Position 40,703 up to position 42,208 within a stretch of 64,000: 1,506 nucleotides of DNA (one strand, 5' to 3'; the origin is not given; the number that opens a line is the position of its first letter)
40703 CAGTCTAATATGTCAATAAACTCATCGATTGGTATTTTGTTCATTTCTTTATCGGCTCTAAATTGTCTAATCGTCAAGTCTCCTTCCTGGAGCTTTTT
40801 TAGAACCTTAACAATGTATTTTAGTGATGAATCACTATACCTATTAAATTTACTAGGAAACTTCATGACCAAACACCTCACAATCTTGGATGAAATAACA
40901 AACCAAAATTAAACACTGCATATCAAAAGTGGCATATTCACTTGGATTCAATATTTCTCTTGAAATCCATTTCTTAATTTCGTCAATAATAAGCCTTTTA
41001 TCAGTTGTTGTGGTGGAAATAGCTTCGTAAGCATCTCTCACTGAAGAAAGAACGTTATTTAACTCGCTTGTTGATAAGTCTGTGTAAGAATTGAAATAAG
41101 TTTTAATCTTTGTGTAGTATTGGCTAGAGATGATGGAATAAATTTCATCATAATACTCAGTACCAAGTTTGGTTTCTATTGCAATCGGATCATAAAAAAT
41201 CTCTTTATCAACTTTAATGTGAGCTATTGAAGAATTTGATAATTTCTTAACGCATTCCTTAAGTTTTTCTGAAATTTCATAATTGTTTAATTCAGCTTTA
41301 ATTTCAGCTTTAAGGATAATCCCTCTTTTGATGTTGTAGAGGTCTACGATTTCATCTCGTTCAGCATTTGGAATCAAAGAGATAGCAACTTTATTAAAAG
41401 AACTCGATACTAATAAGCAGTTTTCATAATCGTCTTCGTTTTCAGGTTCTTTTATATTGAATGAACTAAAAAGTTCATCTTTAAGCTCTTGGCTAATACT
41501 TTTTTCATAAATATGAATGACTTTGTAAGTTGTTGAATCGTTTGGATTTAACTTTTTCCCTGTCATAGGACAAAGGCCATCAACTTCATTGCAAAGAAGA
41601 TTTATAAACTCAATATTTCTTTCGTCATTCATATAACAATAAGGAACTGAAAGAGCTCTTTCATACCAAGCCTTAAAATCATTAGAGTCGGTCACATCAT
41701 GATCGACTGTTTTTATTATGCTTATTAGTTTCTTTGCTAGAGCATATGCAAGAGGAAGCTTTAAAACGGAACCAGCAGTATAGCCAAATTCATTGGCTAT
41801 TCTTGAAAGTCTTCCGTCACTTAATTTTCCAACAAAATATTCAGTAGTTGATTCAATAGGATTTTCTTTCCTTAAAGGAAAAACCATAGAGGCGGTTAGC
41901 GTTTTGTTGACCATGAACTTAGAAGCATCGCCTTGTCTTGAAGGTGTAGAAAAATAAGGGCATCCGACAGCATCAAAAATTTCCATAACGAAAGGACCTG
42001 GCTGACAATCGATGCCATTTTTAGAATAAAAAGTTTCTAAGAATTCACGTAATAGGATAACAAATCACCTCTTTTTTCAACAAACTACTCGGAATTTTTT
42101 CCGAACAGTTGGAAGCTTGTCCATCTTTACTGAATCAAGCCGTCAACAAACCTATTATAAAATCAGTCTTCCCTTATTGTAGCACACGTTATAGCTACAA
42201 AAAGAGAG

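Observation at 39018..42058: Three-gene SMC-like ABC ATPase operon (Lamassu / ABC-3C architecture) whose effector partner has no assignable domain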

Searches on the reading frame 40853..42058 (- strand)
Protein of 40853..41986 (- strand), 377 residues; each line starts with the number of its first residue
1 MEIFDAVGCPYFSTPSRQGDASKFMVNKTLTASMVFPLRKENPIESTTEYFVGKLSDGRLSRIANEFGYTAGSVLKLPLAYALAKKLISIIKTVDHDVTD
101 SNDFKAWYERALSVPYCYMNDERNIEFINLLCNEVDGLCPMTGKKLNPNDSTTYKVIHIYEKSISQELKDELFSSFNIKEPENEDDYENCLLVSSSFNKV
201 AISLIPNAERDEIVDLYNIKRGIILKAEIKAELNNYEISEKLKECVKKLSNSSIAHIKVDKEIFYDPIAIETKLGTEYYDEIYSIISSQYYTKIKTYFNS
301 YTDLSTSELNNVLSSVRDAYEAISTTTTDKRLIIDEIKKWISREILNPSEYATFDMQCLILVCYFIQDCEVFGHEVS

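Call 4: search_protein_families(library=pfam, proteins=[window:40853-41986:-], max_evalue=1)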
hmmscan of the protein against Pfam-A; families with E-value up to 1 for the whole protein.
window:40853-41986:- (377 aa): 3 families
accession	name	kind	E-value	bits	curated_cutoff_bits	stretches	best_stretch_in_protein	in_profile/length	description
PF20277.3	CTD11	-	1.3e-16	61.8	27.7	1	231-372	3-138/138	C-terminal domain 11 of the ABC-three component (ABC-3C) systems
PF20275.3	CTD10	-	0.0062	17.5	28.1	1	289-372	50-133/134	C-terminal domain 10 of the ABC-three component (ABC-3C) systems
PF10075.15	CSN8_PSD8_EIF3K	-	0.01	16.2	23.7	1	266-341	43-119/144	CSN8/PSMD8/EIF3K family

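Call 5: search_protein_families(library=padloc, proteins=[window:40853-41986:-], max_evalue=1)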
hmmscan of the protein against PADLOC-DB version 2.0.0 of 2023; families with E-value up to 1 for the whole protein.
window:40853-41986:- (377 aa): 2 families
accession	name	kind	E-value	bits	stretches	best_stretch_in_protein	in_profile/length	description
PDLC04099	HerA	-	0.017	12.5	1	182-254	71-142/214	-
PDLC02089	Cas5_IIId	-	0.041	10.4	1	178-249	114-181/679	-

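Call 6: search_protein_families(library=ncbifam, proteins=[window:40853-41986:-], max_evalue=1)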
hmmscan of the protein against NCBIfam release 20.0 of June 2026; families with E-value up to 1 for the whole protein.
window:40853-41986:- (377 aa): 0 families

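Call 13: find_homologous_proteins(query=window:40853-41986:-, max_evalue=0.001)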
Query window:40853-41986:- (377 aa): 8 proteins with E <= 0.001 among 2950 candidates.
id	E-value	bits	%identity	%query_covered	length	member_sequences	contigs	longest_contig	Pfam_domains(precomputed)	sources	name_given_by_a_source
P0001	2.7e-243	824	99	100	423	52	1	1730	PF20277.4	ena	-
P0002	9.6e-195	665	78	100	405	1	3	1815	PF20277.4,PF20275.4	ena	-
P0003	7.5e-167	573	75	91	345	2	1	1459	PF20277.4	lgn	-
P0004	1.5e-121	424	49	100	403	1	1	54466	PF20277.4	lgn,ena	-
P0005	1.9e-117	411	48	100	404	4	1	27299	PF20277.4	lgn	-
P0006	7.6e-117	409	50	100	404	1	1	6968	PF20277.4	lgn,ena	-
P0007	2.1e-112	394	48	99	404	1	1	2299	PF20277.4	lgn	-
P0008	7.4e-7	47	24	65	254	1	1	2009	PF13391.13,PF20277.4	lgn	-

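Call 18: search_protein_families(library=pfam, proteins=[P0008, P0004, P0002], max_evalue=10)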
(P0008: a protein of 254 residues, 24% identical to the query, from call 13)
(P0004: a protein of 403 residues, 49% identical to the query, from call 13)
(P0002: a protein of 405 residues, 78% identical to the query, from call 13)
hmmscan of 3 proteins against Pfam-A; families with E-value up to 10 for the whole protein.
P0008 (254 aa): 21 families
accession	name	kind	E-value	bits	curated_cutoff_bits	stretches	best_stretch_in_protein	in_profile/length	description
PF20277.3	CTD11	-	5.6e-26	92.2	27.7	1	117-250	5-138/138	C-terminal domain 11 of the ABC-three component (ABC-3C) systems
PF13391.12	HNH_2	-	1e-08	35.3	21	1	34-90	9-60/66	HNH endonuclease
PF24460.1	DUF7575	-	0.0025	17.6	28.5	1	80-90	5-15/28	Domain of unknown function (DUF7575)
PF23145.1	Zf_2nd_IFT121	-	0.0068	16.5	25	1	23-31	36-44/45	IFT121, second zinc finger domain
PF01844.29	HNH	-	0.0087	16.6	21.4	1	72-86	28-42/47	HNH endonuclease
PF08274.17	Zn_Ribbon_YjdM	-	0.009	16.4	30.8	1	75-88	16-29/30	PhnA Zinc-Ribbon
PF24271.1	HVO_2833_C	-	0.012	16.3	34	1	84-143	42-101/120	HVO_2833, C-terminal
PF25206.1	DUF7836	-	0.022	15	26.7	1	77-93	6-22/59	Domain of unknown function (DUF7836)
PF10367.15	zf-Vps39_C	-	0.067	13.2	24.7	1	79-90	10-21/41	Vacuolar sorting protein 39 C-terminal zinc finger domain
PF23545.1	Zn_ribbon_HMPTM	-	0.068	13.2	27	1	18-34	3-19/45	HMPTM N-terminal zinc ribbon domain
PF23551.1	Zn_ribbon_20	-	0.085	13.4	27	1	76-88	20-32/35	Zinc beta-ribbon domain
PF05605.18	zf-Di19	-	0.11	13.2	27.5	1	22-35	32-45/54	Drought induced 19 protein (Di19), zinc-binding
PF09699.15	Paired_CXXCH_1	-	0.11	12.7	20.6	0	11-31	19-39/41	Doubled CXXCH motif (Paired_CXXCH_1)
PF02945.21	Endonuclease_7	-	0.12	12.8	23.6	1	5-33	7-35/82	Recombination endonuclease VII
PF14447.12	Prok-RING_4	-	0.13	12.6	27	1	24-34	33-43/46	Prokaryotic RING finger family 4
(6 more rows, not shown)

P0004 (403 aa): 4 families
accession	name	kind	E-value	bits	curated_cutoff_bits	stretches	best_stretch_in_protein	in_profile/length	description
PF20277.3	CTD11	-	4.7e-14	53.5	27.7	1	260-398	5-138/138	C-terminal domain 11 of the ABC-three component (ABC-3C) systems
PF20275.3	CTD10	-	0.0058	17.6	28.1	1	314-398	49-133/134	C-terminal domain 10 of the ABC-three component (ABC-3C) systems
PF17906.7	HTH_48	-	0.0068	17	24.1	0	117-137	25-45/50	HTH domain in Mos1 transposase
PF18593.6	CdiI_2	-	0.055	14.7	26.7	0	321-355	10-46/91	CdiI immunity protein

P0002 (405 aa): 4 families
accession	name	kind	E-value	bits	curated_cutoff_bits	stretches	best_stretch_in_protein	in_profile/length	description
PF20277.3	CTD11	-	8.4e-17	62.4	27.7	1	259-400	3-138/138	C-terminal domain 11 of the ABC-three component (ABC-3C) systems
PF20275.3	CTD10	-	8.2e-06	26.8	28.1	1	316-400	49-133/134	C-terminal domain 10 of the ABC-three component (ABC-3C) systems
PF10496.14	Syntaxin-18_N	-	0.057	14.1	30.6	1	335-357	58-83/87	SNARE-complex protein Syntaxin-18 N-terminus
PF25343.1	PH_UBFD1_C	-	0.55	11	27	1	350-384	50-84/113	C-terminal PH-like domain in UBFD1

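Call 21: find_encoding_contigs(protein=P0004, flank=8000, max_places=3)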
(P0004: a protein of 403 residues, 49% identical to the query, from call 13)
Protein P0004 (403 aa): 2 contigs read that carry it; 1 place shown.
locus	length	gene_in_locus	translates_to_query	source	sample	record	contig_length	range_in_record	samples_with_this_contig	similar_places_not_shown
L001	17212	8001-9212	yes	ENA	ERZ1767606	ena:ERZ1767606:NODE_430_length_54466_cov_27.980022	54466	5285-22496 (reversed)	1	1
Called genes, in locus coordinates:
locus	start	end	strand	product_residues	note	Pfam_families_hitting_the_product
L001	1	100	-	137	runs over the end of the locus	PF07374:DUF1492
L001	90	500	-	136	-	PF05866:RusA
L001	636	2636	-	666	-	PF08707:PriCT_2, PF13481:AAA_25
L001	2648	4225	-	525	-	PF00270:DEAD, PF04851:ResIII, PF18766:SWI2_SNF2, PF00271:Helicase_C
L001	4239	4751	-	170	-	-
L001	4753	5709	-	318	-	PF13479:AAA_24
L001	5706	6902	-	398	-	PF10926:DUF2800, PF12705:PDDEXK_1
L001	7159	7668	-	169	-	-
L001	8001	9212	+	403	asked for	PF20277:CTD11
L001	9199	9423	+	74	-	PF20292:MC7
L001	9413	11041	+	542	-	PF10088:DUF2326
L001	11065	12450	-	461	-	PF10117:McrBC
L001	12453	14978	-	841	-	PF00004:AAA (faint), PF07728:AAA_5, PF28529:McrB_lid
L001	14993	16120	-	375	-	PF00145:DNA_methylase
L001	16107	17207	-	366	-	PF00145:DNA_methylase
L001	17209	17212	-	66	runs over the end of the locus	PF13443:HTH_26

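Call 22: find_encoding_contigs(protein=P0005, flank=8000, max_places=3)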
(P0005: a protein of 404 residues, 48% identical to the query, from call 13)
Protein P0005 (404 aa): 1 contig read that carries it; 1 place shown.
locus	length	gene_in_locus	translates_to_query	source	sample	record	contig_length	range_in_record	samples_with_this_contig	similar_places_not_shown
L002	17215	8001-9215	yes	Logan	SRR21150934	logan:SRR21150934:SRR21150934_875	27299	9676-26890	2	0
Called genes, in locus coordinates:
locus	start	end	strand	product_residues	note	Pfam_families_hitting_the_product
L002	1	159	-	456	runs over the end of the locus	PF00176:SNF2-rel_dom, PF00270:DEAD, PF04851:ResIII (faint)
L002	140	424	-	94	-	-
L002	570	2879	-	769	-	PF08706:D5_N, PF05272:VapE-like_dom (weak), PF19263:DUF5906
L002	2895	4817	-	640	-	PF00476:DNA_pol_A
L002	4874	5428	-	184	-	PF10991:Enc34_ssDNA-bd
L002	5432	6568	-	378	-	PF10926:DUF2800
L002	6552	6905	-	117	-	-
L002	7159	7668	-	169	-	-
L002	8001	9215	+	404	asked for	PF20277:CTD11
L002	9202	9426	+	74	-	PF20292:MC7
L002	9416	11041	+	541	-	PF10088:DUF2326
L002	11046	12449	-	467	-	PF02976:MutH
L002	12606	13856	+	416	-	PF00145:DNA_methylase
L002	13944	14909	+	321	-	-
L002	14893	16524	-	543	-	PF02384:N6_Mtase, PF07669:Eco57I, PF10017:Methyltransf_33 (weak), PF12950:TaqI_C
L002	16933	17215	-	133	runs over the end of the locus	-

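Call 36: predict_structure(alignment_id=A2)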
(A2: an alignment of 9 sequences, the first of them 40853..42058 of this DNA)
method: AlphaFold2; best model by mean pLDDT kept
length: 401 residues; sequences in the alignment: 9
mean_pLDDT: 54.6   pTM: 0.46
mean pLDDT of the five models: 54.6, 53.0, 50.6, 49.0, 48.0
residues with pLDDT >= 90: 1; 70-90: 129; 50-70: 62; < 50: 209
segments of 3 or more residues with pLDDT < 50: 138-142, 144-148, 177-187, 205-233, 247-401
pLDDT, mean of each block of 10 residues (from residue 1): 84 80 85 77 75 80 72 84 87 79 85 85 78 63 48 53 53 52 46 65 45 30 28 49 51 39 33 30 28 37 42 39 39 39 39 43 42 37 37 28 20
secondary structure, 60 per line:
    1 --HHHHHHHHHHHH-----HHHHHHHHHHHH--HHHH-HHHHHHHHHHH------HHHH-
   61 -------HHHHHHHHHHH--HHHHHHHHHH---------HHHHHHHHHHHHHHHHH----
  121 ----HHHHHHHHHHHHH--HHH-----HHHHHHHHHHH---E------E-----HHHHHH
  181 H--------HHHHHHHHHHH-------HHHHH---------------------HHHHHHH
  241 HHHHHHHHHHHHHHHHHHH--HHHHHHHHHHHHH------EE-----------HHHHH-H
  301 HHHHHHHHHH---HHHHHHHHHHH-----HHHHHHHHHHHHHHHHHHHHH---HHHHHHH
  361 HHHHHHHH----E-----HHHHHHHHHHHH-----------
elements in order: H3-14 H20-31 H34-37 H39-49 H56-59 H68-78 H81-90 H100-116 H125-137 H148-158 H175-181 H190-200 H208-212 H234-259 H262-274 H294-298 H300-310 H314-324 H330-350 H354-368 H379-390

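Call 41: fold_search(model_id=the predicted structure, library=pdb)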
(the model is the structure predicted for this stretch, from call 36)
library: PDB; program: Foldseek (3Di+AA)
matches with E <= 10: 34; with E <= 0.001: 0
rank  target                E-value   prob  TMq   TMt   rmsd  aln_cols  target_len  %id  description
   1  7nad_I                8.3e-01  0.06  0.09  0.11  22.4       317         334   12  State E2 nucleolar 60S ribosomal biogenesis intermediate - Spb4 local refinement model (released 2022-11-09)
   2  7zcv_A                1.8e+00  0.06  0.13  0.17  20.2       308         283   13  Rgg144 of Streptococcus pneumoniae (released 2022-06-01)
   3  8v87_I                2.7e+00  0.03  0.12  0.10  23.4       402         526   11  60S ribosome biogenesis intermediate (Dbp10 post-catalytic structure - Overall map) (released 2024-05-01)
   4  8uic_T                3.2e+00  0.03  0.15  0.09  22.8       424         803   11  Structure of the Drosophila IntS11-CG7044(dBRAT1) complex (released 2024-08-21)
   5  6u1s_A                3.7e+00  0.02  0.11  0.13  23.2       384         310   12  Cryo-EM structure of a de novo designed 16-helix transmembrane nanopore, TMHC8_R. (released 2020-08-19)
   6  7nac_I                3.8e+00  0.02  0.09  0.07  23.2       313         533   10  State E2 nucleolar 60S ribosomal biogenesis intermediate - Composite model (released 2022-11-09)
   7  6sga_F7               4.2e+00  0.04  0.14  0.11  13.6       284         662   13  Body domain of the mt-SSU assemblosome from Trypanosoma brucei (released 2019-09-18)
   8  5v5u_B                4.2e+00  0.03  0.12  0.14  19.4       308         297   12  Crystal structure of leucine-rich protein regulator, ElrR, from Enterococcus faecalis (released 2018-09-19)
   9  4roe_A                4.4e+00  0.03  0.11  0.14  24.8       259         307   14  Human TFIIB-related factor 2 (Brf2) and TBP bound to RPPH1 promoter (released 2015-12-30)
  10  8xqw_I                5.3e+00  0.02  0.07  0.09  19.0       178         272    7  Cryo-EM structure of the Ycf2-FtsHi motor complex from Chlamydomonas reinhardtii in AMPPNP bound state (released 2024-09-11)
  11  5y78_A                5.3e+00  0.01  0.08  0.10  22.0       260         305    9  Crystal structure of the triose-phosphate/phosphate translocator in complex with inorganic phosphate (released 2017-10-04)
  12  6mhx_A                5.6e+00  0.01  0.09  0.06  23.6       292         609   11  Structure of human TRPV3 in the presence of 2-APB in C2 symmetry (2) (released 2018-10-03)
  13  4nqk_A                6.4e+00  0.02  0.10  0.15  14.7       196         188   15  Structure of an Ubiquitin complex (released 2014-03-05)
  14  3dcf_B                7.0e+00  0.04  0.11  0.19  12.3       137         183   15  Crystal structure of transcriptional regulator of the TetR/AcrR family (YP_290855.1) from THERMOBIFIDA FUSCA YX-ER1 at (released 2008-07-15)
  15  9rku_A1               7.0e+00  0.02  0.10  0.10  15.2       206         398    9  Agrobacterium phage 7-7-1 baseplate (released 2025-12-10)
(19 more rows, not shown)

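Call 44: find_homologous_proteins(query=A4, max_evalue=0.001)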
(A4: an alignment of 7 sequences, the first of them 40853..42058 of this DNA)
Query A4 (7 sequences) (401 aa, profile of the alignment): 29 proteins with E <= 0.001 among 8000 candidates.
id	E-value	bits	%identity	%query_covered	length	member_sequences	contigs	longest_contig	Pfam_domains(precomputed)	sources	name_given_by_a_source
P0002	7.5e-187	639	77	100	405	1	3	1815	PF20277.4,PF20275.4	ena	-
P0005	6.5e-186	636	48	97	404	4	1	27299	PF20277.4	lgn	-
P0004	2.5e-185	634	48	100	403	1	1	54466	PF20277.4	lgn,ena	-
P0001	3.1e-185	634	99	100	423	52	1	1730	PF20277.4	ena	-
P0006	2.6e-174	598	50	96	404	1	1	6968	PF20277.4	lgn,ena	-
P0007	2.1e-166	572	47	100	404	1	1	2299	PF20277.4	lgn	-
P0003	5.6e-147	508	75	86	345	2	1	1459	PF20277.4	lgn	-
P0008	9.4e-70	254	24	61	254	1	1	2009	PF13391.13,PF20277.4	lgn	-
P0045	7.8e-56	208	24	64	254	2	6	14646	PF13391.13,PF20277.4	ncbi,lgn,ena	-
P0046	1.2e-35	141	25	61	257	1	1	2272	PF13391.13,PF20277.4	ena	-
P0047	1.9e-35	141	23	61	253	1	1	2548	PF13391.13,PF01844.30,PF20277.4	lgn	-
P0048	5.2e-32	129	25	61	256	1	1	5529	PF20277.4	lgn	-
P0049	3.2e-31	127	27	61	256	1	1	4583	PF13391.13,PF20277.4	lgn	-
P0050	5.2e-31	126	27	61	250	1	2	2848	PF13391.13,PF20277.4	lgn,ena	-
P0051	1.2e-29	122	27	61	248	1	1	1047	PF13391.13,PF20277.4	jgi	jgi:5-methylcytosine-specific restriction endonuclease McrA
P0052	1.8e-28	118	25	61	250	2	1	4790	PF13391.13,PF20277.4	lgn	-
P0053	4.4e-28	117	25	61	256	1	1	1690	PF13391.13,PF20277.4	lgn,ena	-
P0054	3.4e-27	114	24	61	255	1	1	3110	PF13391.13,PF20277.4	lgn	-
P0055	3.7e-27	114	27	61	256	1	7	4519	PF13391.13,PF20277.4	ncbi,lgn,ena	-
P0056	1.2e-26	112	30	21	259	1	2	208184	PF13391.13,PF20277.4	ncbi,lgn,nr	nr:ABC-three component system protein [Clostridioides sp.]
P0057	1.3e-26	112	24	61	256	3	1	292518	PF13391.13,PF20277.4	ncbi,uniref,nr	ncbi:ABC-three component system protein [Arcobacter cloacae]|uniref:HNH endonuclease n=1 Tax=Arcobac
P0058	2.9e-26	111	27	61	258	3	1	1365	PF13391.13,PF20277.4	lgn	-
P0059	2.3e-25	108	24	62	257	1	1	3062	PF13391.13,PF20277.4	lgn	-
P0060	5.1e-24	103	28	61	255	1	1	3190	PF13391.13,PF20277.4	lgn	-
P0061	1.5e-23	102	38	8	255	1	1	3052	PF13391.13,PF20277.4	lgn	-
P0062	6.0e-22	96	22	61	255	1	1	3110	PF13391.13,PF20277.4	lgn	-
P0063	1.4e-21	95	22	61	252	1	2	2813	PF13391.13,PF20277.4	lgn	-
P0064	1.9e-20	91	22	61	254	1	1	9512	PF13391.13,PF20277.4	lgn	-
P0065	2.1e-20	91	21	61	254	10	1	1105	PF13391.13,PF20277.4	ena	-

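Call 54: search_protein_families(library=pfam, alignment_id=A5, max_evalue=0.001)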
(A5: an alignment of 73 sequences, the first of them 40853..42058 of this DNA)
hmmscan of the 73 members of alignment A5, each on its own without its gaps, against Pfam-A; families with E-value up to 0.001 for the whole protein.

A. member 1, window:40853-42058:- (401 aa): 1 family
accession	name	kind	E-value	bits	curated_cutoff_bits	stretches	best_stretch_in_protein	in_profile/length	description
PF20277.3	CTD11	-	1.5e-16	61.6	27.7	1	255-396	3-138/138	C-terminal domain 11 of the ABC-three component (ABC-3C) systems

B. families by the number of members that match (of 73 scanned): 6 families
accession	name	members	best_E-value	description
PF20277.3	CTD11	73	1.1e-38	C-terminal domain 11 of the ABC-three component (ABC-3C) systems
PF13391.12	HNH_2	15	2.5e-08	HNH endonuclease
PF01844.29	HNH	3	8.8e-05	HNH endonuclease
PF04423.19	Rad50_zn_hook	2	0.00027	Rad50 zinc hook motif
PF05373.16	Pro_3_hydrox_C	1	0.00026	L-proline 3-hydroxylase, C-terminal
PF20275.3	CTD10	1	0.00052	C-terminal domain 10 of the ABC-three component (ABC-3C) systems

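Call 71: predict_structure(alignment_id=A7)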
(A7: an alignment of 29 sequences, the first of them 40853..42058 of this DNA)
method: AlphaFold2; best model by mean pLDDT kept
length: 401 residues; sequences in the alignment: 29
mean_pLDDT: 67.9   pTM: 0.60
mean pLDDT of the five models: 67.9, 65.8, 63.2, 62.4, 62.2
residues with pLDDT >= 90: 22; 70-90: 183; 50-70: 119; < 50: 77
segments of 3 or more residues with pLDDT < 50: 13-20, 34-69, 139-147, 277-291, 393-401
pLDDT, mean of each block of 10 residues (from residue 1): 66 44 57 47 44 41 38 64 74 70 76 67 76 62 52 82 90 85 82 90 79 87 69 88 89 83 75 56 38 59 60 57 60 69 85 84 85 78 72 39 28
secondary structure, 60 per line:
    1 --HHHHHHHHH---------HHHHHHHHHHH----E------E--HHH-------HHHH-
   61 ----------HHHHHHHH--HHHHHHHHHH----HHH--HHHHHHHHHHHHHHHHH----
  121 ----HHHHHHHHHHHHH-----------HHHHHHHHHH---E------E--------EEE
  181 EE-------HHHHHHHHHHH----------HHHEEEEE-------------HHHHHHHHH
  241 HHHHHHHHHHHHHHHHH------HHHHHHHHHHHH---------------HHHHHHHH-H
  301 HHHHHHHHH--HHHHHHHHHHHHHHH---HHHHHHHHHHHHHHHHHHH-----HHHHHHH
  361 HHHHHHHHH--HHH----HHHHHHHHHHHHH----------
elements in order: H3-11 H21-31 H56-59 H71-78 H81-90 H100-116 H125-137 H149-158 E178-182 H190-200 E214-218 H232-257 H264-275 H291-298 H300-309 H312-326 H330-348 H354-369 H379-391
